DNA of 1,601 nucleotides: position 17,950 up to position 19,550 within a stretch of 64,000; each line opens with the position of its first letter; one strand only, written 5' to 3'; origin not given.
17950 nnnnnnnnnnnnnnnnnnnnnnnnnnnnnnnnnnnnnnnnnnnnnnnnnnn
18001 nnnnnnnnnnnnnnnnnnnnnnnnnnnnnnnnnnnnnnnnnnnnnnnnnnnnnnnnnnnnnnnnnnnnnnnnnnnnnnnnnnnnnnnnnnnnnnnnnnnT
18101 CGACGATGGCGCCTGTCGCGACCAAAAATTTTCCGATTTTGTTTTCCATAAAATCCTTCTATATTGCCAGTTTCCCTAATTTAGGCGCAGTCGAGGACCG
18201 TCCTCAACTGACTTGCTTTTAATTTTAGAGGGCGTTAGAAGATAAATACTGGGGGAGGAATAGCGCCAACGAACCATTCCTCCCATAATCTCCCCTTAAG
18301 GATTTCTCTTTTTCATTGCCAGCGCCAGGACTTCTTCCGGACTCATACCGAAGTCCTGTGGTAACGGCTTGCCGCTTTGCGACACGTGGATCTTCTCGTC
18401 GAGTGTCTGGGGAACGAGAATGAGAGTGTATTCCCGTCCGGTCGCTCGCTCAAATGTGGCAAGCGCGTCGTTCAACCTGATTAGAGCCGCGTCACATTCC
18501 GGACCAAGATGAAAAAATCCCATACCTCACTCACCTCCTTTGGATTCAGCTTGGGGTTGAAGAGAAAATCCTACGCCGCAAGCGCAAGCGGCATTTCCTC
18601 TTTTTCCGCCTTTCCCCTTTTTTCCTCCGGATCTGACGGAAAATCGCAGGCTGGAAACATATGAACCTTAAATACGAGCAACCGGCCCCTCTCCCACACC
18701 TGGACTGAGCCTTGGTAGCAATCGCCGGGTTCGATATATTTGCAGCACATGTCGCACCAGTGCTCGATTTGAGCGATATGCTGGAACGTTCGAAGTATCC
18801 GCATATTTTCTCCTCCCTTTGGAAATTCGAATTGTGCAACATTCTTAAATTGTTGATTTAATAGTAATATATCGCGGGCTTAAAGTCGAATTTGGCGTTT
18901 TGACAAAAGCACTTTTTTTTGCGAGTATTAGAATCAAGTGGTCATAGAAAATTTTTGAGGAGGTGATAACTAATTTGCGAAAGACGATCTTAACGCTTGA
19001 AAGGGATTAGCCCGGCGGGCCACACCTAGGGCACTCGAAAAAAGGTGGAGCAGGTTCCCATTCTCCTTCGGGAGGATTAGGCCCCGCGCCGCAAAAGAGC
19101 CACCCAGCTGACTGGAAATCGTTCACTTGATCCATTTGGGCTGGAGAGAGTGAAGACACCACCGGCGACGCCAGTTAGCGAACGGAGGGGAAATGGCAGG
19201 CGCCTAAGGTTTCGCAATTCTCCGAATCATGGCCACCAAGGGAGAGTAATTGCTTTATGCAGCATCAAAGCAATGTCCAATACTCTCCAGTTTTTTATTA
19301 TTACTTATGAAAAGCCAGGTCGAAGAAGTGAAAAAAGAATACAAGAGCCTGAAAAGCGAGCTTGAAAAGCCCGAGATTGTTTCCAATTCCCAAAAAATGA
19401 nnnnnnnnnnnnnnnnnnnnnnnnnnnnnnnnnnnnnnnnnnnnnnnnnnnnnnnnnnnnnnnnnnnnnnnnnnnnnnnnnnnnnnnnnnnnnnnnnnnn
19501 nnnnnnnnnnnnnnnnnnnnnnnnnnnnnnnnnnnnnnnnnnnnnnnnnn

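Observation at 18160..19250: GC-rich about 1.1-kb patch with two small orphan ORFs and a structured-looking non-coding stretch upstream of prfA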

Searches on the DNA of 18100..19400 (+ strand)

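Call 5: search_rna_families(source=window, start=18100, end=19400, threshold=evalue, max_evalue=10, show_alignments=4)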
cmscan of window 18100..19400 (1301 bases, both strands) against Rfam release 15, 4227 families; matches with E-value up to 10: 1.
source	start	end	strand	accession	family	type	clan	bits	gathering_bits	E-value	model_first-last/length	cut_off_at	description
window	18548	18615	+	RF01918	mir-1249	Gene; miRNA;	-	14.7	83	9.4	1-75/75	no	mir-1249 microRNA precursor family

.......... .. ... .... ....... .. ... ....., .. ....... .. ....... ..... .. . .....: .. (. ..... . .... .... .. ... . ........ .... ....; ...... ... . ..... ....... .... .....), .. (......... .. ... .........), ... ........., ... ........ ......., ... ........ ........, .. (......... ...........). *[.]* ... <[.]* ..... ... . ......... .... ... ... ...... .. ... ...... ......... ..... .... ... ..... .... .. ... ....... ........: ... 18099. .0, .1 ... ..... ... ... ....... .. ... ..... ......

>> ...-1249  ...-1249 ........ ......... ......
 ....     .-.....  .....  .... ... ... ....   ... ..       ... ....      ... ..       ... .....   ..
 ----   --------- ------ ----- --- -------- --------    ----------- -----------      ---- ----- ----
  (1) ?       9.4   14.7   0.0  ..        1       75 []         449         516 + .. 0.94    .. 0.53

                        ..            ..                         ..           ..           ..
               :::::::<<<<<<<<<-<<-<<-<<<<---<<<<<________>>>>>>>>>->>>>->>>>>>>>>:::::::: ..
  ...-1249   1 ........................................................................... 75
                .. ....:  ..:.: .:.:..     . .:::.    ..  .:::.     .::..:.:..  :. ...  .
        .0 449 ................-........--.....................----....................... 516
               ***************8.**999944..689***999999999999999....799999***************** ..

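Call 60: search_dna_similar(query=window:18160-19306:+, collection=phages, mode=distant, max_evalue=0.01, max_rows=10)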
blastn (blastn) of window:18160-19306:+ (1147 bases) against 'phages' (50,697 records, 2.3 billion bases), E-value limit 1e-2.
No match.

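Call 61: search_dna_similar(query=window:18160-19306:+, collection=plasmids, mode=distant, max_evalue=0.01, max_rows=10)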
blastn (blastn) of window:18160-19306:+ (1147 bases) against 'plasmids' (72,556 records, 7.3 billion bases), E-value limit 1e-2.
No match.

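Call 77: search_rna_families(sources=[L007, L008], threshold=evalue, max_evalue=10, show_alignments=3)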
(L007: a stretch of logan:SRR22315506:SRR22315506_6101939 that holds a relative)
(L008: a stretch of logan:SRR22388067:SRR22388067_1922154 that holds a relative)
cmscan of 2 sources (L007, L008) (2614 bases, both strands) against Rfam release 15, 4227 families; matches with E-value up to 10: 6.
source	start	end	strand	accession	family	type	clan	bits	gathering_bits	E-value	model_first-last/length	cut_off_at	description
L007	752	845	+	RF00443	SNORA27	Gene; snRNA; snoRNA; HACA-box;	CL00032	22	64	0.66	1-127/127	no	Small nucleolar RNA SNORA27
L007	1083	1136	-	RF00287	SNORD44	Gene; snRNA; snoRNA; CD-box;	CL00060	18.2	40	1.8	1-61/61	no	Small nucleolar RNA SNORD44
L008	3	92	+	RF01934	bxd_6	Gene; lncRNA;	-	16.6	50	7.5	1-93/93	no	Bithoraxoid conserved region 6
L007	187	261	+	RF02463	Ms_AS-1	Gene; sRNA;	-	15.9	37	6.5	1-98/98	no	Mycobacterium sRNA Ms_AS-1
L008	797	845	+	RF01306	sR52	Gene; snRNA; snoRNA; CD-box;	-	15.3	50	5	1-60/60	no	Small nucleolar RNA sR52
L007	705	771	-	RF01306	sR52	Gene; snRNA; snoRNA; CD-box;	-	14.5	50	8.2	1-60/60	no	Small nucleolar RNA sR52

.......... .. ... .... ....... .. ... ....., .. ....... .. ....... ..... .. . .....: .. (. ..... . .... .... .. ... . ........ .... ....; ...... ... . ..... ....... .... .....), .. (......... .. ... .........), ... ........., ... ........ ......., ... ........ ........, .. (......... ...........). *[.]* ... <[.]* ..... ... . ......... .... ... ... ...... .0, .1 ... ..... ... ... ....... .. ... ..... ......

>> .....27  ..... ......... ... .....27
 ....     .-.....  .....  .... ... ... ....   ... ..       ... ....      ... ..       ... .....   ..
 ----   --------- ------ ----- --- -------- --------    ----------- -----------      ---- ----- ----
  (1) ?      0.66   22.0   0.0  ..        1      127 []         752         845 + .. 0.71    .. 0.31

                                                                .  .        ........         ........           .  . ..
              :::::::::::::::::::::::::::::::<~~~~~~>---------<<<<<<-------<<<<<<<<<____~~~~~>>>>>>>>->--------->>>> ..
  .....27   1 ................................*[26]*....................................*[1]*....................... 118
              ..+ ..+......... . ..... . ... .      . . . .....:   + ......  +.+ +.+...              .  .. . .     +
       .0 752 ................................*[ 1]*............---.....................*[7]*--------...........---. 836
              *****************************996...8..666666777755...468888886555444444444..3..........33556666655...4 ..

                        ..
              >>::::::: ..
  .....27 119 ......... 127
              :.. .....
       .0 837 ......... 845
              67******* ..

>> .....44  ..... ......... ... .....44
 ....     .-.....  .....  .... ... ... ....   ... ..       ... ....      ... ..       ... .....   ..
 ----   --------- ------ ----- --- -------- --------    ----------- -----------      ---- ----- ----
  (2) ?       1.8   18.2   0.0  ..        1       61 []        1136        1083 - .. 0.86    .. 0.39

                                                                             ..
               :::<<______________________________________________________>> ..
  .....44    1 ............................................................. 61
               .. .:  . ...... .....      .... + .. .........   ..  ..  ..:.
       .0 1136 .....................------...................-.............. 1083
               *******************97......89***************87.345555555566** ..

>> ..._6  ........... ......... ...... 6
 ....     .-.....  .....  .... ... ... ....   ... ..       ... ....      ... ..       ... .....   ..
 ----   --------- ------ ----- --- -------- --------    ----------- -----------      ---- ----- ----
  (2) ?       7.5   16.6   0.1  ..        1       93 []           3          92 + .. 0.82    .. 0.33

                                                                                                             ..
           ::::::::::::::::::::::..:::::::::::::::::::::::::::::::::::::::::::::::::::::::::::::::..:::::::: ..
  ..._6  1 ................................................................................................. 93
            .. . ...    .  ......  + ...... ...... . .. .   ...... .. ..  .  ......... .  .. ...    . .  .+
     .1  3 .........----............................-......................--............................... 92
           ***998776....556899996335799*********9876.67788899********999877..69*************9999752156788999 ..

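Call 78: search_rna_families(source=window, start=18930, end=19310, threshold=evalue, max_evalue=10, show_alignments=5)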
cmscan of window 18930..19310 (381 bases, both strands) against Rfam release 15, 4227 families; matches with E-value up to 10: 1.
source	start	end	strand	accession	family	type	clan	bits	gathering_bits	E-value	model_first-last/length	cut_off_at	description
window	19242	19281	-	RF04236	mir-1285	Gene; miRNA;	-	15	56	3.9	1-68/68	no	mir-1285 microRNA precursor family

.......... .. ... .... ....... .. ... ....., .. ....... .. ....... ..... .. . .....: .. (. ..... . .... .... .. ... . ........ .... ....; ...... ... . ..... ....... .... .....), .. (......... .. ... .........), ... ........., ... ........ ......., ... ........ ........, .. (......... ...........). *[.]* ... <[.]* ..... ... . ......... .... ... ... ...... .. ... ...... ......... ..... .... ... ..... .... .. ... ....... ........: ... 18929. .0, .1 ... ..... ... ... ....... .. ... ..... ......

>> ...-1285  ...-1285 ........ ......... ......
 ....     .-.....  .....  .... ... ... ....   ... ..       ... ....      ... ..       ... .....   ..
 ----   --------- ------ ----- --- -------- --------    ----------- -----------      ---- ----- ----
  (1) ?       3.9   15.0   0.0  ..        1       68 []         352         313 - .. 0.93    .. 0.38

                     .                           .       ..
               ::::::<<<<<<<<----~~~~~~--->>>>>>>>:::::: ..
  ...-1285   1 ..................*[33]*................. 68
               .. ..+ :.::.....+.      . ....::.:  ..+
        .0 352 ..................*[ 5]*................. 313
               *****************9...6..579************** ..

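Call 96: build_rna_model(alignment_id=A10)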
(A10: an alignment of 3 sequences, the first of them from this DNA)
Model R1 built from alignment A10 (3 sequences, 152 columns); structure: RNAalifold consensus.
model positions 151; base pairs 34; branch points 2; effective number of sequences 1.26; information 0.591 bits per position. Calibrated on 0.2 Mb of random sequence (short: E-values are rough).
structure used (alignment columns):
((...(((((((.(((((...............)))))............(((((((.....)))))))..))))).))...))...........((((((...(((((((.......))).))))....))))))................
